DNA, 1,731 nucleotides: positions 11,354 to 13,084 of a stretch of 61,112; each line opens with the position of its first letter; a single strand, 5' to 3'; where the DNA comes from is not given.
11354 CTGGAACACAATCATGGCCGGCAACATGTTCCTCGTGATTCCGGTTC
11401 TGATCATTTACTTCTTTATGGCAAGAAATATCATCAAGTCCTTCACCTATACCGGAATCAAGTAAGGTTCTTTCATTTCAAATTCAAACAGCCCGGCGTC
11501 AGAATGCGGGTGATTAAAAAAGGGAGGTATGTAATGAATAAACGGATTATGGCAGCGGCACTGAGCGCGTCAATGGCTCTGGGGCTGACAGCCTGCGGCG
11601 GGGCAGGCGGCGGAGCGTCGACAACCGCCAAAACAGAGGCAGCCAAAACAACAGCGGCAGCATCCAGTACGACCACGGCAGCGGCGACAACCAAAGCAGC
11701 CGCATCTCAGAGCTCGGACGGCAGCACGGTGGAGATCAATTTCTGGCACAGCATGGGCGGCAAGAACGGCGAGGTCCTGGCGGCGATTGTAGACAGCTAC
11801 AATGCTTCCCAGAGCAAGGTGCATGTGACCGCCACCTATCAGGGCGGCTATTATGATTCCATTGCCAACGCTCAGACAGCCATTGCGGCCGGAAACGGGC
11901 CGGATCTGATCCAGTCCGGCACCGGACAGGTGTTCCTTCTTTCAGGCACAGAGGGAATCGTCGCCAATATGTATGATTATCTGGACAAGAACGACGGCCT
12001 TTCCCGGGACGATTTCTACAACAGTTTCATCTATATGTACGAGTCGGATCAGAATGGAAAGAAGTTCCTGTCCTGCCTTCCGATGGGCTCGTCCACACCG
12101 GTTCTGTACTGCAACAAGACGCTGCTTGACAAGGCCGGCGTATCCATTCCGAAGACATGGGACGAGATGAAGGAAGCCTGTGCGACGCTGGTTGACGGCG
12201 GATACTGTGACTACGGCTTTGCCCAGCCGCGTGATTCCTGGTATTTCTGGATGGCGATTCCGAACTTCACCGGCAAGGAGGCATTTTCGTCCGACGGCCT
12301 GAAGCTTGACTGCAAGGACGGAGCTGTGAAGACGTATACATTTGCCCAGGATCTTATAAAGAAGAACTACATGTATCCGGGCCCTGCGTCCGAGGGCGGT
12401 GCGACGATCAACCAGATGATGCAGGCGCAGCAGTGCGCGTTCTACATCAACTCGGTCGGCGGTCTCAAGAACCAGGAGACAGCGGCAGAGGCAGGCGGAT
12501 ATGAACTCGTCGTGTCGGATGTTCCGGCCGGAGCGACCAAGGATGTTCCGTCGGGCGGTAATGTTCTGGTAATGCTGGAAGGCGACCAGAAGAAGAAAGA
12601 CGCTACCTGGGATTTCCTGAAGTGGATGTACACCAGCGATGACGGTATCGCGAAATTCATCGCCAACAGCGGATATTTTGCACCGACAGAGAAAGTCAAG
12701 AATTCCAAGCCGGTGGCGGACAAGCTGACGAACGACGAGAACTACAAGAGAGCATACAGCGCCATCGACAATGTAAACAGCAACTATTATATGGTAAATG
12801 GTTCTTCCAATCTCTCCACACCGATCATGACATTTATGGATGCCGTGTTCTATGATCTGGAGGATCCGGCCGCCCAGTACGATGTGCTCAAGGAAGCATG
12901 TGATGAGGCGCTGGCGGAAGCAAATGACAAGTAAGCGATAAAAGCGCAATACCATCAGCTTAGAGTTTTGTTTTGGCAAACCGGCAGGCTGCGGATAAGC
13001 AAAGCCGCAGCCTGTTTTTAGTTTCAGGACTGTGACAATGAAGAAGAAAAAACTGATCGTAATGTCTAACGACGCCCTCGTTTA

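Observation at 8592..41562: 33 kb of sugar-importer genes without a recognisable glycoside hydrolase: phosphoesterases and flavoproteins take its place (candidate phosphodiester-linked glycan/polyol salvage system)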

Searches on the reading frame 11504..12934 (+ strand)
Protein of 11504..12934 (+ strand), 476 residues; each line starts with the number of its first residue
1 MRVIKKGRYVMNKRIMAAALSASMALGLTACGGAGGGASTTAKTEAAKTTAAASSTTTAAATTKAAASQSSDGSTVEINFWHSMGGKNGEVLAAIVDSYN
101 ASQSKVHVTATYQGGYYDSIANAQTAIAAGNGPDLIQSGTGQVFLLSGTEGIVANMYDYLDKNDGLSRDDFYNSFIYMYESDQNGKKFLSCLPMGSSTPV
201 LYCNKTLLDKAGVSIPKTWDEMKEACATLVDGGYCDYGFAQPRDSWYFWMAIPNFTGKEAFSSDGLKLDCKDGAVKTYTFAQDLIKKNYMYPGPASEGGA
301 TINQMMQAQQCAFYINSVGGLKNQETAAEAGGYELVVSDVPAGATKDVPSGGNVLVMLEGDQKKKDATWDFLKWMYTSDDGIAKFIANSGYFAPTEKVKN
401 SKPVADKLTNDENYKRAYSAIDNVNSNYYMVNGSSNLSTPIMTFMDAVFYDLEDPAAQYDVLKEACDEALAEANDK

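Call 3: search_protein_families(library=pfam, proteins=[window:11504-12934:+])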
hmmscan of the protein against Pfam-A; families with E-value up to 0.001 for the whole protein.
window:11504-12934:+ (476 aa): 1 family
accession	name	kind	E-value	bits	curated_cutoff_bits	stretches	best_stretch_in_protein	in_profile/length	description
PF01547.30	SBP_bac_1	-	7.8e-32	111.9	26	1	94-379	12-304/307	Bacterial extracellular solute-binding protein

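Call 36: search_solved_structures(query=window:11504-12934:+, max_evalue=0.0001)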
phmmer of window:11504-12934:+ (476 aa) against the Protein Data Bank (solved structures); distinct sequences matched with E-value up to 0.0001: 36.
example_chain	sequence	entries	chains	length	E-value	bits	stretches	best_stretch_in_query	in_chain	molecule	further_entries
9lff_A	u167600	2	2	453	2.5e-28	102.5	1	73-391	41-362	SN-glycerol-3-phophate ABC transporter, periplasmic SN-glycerol-3-phosphate-binding protei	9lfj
4aq4_A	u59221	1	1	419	1.9e-18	69.9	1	77-395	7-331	SN-GLYCEROL-3-PHOSPHATE-BINDING PERIPLASMIC PROTEIN UGPB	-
6x84_A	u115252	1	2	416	2e-18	69.9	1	76-395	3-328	sn-glycerol-3-phosphate-binding periplasmic protein UgpB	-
7c16_A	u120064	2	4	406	3.2e-13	52.7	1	76-398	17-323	Sugar ABC transporter, periplasmic sugar-binding protein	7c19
7c0v_A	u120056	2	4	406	4.3e-13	52.3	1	76-398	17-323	Sugar ABC transporter, periplasmic sugar-binding protein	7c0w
7c0r_A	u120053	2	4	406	4.7e-13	52.2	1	76-398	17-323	Sugar ABC transporter, periplasmic sugar-binding protein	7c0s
7c0y_A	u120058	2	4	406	8.1e-13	51.4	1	76-398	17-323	Sugar ABC transporter, periplasmic sugar-binding protein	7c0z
7c14_A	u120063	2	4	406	9.2e-13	51.2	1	76-398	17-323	Sugar ABC transporter, periplasmic sugar-binding protein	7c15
7c0x_A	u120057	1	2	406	1.1e-12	51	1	76-398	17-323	Sugar ABC transporter, periplasmic sugar-binding protein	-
7c0t_A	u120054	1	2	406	1.1e-12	51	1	76-398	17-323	Sugar ABC transporter, periplasmic sugar-binding protein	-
7c0f_A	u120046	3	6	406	1.1e-12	51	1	76-398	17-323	Sugar ABC transporter, periplasmic sugar-binding protein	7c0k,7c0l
1elj_A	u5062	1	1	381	2.7e-12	49.7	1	78-401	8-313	MALTODEXTRIN-BINDING PROTEIN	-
7c0u_A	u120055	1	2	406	2.7e-12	49.6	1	76-398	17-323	Sugar ABC transporter, periplasmic sugar-binding protein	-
4g68_A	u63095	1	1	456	3e-12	49.5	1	38-247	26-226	ABC transporter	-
7c0o_A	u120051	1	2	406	3.7e-12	49.2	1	76-398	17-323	Sugar ABC transporter, periplasmic sugar-binding protein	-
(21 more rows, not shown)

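Call 40: search_solved_structures(query=window:11504-12934:+, max_evalue=1e-15, show_alignments=2)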
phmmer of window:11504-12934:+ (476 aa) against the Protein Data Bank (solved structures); distinct sequences matched with E-value up to 1e-15: 3.
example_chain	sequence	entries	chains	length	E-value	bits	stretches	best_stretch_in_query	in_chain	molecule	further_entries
9lff_A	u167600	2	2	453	2.5e-28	102.5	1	73-391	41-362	SN-glycerol-3-phophate ABC transporter, periplasmic SN-glycerol-3-phosphate-binding protei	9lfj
4aq4_A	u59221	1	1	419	1.9e-18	69.9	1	77-395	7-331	SN-GLYCEROL-3-PHOSPHATE-BINDING PERIPLASMIC PROTEIN UGPB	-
6x84_A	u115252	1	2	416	2e-18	69.9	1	76-395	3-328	sn-glycerol-3-phosphate-binding periplasmic protein UgpB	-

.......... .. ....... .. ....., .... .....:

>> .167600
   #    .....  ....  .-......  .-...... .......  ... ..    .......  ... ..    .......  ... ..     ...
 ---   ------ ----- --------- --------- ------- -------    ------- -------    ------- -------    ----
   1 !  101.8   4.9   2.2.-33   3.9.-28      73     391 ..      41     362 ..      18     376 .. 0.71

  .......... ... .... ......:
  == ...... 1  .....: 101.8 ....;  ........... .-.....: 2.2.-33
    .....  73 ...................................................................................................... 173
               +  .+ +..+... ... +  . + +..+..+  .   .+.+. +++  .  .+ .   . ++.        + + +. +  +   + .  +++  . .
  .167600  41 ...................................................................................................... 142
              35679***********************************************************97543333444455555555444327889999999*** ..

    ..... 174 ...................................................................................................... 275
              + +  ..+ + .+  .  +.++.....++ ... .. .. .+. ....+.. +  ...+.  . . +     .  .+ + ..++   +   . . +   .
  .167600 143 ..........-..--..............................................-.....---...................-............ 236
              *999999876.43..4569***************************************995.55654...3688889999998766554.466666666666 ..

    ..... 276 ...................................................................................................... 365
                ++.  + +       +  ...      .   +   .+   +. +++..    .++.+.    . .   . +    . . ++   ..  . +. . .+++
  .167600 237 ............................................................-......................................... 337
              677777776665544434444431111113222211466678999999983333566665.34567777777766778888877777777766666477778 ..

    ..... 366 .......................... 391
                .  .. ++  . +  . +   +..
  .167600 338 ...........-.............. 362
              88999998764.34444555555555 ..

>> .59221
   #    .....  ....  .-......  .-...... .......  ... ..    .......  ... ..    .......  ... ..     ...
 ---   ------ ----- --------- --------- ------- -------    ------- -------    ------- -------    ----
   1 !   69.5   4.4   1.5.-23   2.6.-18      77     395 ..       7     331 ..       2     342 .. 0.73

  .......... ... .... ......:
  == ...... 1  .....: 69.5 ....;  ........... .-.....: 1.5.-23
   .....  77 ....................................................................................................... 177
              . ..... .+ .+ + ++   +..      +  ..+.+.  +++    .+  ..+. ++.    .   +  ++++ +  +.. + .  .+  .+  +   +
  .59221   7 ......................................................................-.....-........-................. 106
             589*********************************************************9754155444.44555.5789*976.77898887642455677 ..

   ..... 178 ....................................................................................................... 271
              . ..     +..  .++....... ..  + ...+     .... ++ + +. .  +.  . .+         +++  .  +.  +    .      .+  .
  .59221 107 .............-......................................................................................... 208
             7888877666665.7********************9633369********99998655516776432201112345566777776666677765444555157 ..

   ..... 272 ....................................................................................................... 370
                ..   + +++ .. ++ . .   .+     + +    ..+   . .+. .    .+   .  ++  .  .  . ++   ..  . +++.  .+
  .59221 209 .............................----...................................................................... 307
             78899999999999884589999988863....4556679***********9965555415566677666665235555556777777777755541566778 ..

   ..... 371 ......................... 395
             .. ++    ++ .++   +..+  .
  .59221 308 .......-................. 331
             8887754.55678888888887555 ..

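Call 43: search_protein_families(library=ncbifam, proteins=[window:11504-12934:+], max_evalue=0.00001)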
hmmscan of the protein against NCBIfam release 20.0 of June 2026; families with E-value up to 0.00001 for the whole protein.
window:11504-12934:+ (476 aa): 3 families
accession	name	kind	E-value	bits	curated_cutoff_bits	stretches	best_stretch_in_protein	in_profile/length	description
NF008211.0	PRK10974.1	equivalog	9.3e-27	93.7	411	1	58-395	9-352/439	sn-glycerol-3-phosphate ABC transporter substrate-binding protein UgpB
TIGR03850.1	bind_CPR_0540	equivalog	4.7e-16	58.4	299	1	49-425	7-385/437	carbohydrate ABC transporter substrate-binding protein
NF045826.1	lipo_P68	equivalog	5.1e-09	35.1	200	0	15-210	5-175/669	P68 family surface lipoprotein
